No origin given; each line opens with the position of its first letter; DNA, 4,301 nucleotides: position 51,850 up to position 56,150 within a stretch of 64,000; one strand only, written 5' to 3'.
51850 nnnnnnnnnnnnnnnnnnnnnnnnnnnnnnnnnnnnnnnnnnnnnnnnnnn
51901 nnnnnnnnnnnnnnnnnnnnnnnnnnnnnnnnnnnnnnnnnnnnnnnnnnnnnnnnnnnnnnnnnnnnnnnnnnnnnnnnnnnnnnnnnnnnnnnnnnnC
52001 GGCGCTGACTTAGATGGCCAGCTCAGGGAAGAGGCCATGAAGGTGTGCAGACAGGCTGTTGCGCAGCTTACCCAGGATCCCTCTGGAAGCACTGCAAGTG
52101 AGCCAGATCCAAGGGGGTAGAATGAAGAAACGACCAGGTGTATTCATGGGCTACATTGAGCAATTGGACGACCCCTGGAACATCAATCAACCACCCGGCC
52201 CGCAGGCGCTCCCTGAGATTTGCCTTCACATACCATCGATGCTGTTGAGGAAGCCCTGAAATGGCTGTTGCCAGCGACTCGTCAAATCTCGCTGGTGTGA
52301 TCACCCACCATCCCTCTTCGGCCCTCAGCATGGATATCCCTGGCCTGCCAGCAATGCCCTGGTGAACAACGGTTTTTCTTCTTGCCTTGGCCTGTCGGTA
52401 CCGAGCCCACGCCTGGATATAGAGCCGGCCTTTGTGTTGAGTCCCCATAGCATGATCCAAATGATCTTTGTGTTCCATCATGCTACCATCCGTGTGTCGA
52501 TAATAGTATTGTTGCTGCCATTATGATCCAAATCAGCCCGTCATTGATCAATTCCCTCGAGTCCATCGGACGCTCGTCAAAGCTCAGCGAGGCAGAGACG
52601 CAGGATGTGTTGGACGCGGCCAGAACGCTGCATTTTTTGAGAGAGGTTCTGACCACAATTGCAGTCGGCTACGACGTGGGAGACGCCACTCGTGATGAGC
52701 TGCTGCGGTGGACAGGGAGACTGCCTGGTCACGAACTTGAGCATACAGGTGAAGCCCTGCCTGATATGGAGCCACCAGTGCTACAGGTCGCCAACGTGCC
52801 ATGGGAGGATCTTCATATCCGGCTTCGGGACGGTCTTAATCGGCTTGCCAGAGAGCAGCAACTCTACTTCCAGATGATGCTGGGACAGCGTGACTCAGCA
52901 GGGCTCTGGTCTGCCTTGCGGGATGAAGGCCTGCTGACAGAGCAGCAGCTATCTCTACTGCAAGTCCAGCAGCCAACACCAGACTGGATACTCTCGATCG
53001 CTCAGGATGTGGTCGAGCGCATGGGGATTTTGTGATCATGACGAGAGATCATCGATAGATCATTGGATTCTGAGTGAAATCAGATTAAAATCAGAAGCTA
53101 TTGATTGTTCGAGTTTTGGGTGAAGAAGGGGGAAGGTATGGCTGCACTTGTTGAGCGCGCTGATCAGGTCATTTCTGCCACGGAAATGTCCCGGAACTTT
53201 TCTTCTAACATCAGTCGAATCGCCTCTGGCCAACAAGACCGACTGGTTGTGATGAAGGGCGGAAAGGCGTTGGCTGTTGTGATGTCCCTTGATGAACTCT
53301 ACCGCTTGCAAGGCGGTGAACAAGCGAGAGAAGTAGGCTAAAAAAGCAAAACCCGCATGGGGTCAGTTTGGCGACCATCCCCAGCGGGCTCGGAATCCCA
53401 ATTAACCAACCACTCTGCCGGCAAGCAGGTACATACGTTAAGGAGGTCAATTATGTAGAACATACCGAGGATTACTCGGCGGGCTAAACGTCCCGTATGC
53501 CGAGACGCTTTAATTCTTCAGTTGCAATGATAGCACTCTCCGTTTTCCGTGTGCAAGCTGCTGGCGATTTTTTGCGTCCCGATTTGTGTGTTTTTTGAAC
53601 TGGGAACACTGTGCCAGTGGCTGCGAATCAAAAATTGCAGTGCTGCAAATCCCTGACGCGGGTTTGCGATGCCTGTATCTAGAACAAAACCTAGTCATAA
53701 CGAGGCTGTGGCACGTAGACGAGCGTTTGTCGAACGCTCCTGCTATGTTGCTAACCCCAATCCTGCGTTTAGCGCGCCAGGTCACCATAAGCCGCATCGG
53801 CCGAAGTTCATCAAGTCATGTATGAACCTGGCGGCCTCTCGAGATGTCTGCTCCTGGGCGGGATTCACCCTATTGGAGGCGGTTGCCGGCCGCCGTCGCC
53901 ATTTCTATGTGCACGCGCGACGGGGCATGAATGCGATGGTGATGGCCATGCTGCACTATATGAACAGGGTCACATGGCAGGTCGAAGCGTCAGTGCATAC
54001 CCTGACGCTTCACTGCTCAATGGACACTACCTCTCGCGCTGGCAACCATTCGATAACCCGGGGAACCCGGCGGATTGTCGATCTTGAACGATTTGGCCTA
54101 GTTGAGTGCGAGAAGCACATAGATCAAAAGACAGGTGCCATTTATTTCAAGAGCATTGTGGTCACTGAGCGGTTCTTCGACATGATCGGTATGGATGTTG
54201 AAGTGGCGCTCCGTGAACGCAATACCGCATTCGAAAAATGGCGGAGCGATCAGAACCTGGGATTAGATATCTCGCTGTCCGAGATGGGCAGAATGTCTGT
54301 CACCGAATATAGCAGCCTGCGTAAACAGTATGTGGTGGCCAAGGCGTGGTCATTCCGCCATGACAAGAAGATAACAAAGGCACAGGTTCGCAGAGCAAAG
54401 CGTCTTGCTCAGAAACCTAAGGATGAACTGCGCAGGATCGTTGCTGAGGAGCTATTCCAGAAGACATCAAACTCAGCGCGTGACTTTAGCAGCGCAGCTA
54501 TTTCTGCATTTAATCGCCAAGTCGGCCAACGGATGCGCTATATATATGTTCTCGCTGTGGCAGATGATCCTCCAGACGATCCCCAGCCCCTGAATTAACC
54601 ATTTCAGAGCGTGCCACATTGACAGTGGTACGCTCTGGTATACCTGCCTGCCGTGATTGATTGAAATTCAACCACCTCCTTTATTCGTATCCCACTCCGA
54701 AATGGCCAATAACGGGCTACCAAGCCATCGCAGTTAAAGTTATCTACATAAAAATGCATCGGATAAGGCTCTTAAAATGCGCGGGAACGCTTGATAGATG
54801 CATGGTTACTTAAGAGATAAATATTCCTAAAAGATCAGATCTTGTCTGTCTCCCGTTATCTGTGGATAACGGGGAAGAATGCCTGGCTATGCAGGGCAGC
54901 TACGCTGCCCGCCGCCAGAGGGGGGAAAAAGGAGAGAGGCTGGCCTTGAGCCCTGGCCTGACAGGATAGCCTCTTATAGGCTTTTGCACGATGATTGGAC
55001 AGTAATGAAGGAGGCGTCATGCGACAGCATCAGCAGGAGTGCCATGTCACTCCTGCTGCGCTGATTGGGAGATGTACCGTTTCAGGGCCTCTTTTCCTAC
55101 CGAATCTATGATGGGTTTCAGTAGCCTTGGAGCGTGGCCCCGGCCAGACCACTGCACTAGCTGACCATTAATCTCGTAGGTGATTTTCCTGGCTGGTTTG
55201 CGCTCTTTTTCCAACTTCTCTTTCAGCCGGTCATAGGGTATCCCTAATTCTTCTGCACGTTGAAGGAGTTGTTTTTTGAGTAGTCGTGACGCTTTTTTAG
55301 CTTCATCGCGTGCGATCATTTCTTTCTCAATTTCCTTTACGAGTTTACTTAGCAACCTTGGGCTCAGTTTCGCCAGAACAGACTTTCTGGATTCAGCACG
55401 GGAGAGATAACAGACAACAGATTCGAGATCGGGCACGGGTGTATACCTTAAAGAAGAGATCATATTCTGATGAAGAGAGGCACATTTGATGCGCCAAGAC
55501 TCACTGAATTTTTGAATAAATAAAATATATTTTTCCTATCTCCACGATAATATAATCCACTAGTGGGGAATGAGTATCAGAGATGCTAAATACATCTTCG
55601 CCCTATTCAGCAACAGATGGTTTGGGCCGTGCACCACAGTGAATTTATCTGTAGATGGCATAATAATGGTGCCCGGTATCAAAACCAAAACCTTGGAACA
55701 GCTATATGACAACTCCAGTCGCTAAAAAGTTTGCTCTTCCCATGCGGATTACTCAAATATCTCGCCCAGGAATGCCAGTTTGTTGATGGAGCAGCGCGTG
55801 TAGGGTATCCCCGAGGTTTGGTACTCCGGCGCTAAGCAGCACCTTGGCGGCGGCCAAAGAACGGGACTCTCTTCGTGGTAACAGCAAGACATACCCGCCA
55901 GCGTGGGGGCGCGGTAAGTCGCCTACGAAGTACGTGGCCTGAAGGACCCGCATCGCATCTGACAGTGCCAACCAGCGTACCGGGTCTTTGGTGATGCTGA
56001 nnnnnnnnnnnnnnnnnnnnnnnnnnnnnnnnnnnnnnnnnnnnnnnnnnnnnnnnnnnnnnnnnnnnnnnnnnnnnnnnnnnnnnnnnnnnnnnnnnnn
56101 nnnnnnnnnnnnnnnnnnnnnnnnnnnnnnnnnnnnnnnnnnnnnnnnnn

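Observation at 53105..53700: IncFII-like replication control region with a Phd/YefM-like protein in the CopB position and a leader ORF overlapping repA1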

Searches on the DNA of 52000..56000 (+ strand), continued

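Call 81: search_rna_families(source=window, start=53300, end=53720, threshold=evalue, max_evalue=10, show_alignments=2)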
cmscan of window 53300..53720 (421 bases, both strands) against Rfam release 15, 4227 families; matches with E-value up to 10: 4.
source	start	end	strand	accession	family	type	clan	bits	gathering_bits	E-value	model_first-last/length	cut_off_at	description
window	53492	53551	+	RF01158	SNORD108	Gene; snRNA; snoRNA; CD-box;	-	15.8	46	3.2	1-71/71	no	Small nucleolar RNA SNORD108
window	53340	53446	-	RF01772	rnk_pseudo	Cis-reg; leader;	-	15.5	55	4.7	1-108/108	no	Pseudomonas rnk leader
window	53361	53417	+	RF01977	HOTAIRM1_3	Gene; lncRNA;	-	13.9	37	0.58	1-59/59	no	HOX antisense intergenic RNA myeloid 1 conserved region 3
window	53537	53609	-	RF03142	L2-Alphaproteobacteria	Cis-reg; leader;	-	10.7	37.8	4.4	1-66/66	no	L2-Alphaproteobacteria ribosomal protein leader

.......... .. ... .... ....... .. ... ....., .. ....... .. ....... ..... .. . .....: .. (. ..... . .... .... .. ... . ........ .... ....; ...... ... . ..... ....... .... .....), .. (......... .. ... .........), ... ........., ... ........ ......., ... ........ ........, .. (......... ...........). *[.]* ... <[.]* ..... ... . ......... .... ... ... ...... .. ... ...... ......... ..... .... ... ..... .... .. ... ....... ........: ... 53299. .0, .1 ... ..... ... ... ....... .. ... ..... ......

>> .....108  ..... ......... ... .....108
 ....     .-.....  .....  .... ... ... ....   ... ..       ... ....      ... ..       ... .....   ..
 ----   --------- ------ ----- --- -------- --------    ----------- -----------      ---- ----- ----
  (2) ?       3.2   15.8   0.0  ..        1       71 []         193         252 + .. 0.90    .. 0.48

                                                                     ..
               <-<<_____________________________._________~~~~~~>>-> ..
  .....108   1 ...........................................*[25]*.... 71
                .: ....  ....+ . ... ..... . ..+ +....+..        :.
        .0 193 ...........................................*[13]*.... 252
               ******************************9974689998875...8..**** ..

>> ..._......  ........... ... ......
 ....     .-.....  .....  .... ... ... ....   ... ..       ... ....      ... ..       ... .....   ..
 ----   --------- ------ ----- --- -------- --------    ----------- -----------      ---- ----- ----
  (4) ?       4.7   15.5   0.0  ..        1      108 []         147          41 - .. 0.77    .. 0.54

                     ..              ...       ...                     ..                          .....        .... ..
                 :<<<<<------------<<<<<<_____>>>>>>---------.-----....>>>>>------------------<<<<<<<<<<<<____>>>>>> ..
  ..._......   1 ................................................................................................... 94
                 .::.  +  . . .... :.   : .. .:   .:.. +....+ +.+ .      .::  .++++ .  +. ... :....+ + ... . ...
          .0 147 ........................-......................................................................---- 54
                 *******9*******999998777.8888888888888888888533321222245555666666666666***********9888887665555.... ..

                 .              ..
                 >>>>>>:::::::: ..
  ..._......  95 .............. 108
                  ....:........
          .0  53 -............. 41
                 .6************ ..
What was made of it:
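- Closest known: IncFII basic replicon of R1/R100: copB, copA/CopT, tap, repA. Different: The Rfam CopA model does not match (call 81).
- Closest known: IncL/M repC-RNAI-repB-repA and I-complex. Different: PK-repBA and PK-repZ do not match (call 81).
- The window has no PK-repBA, PK-repZ or CopA match even at E<=10 (call 81).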
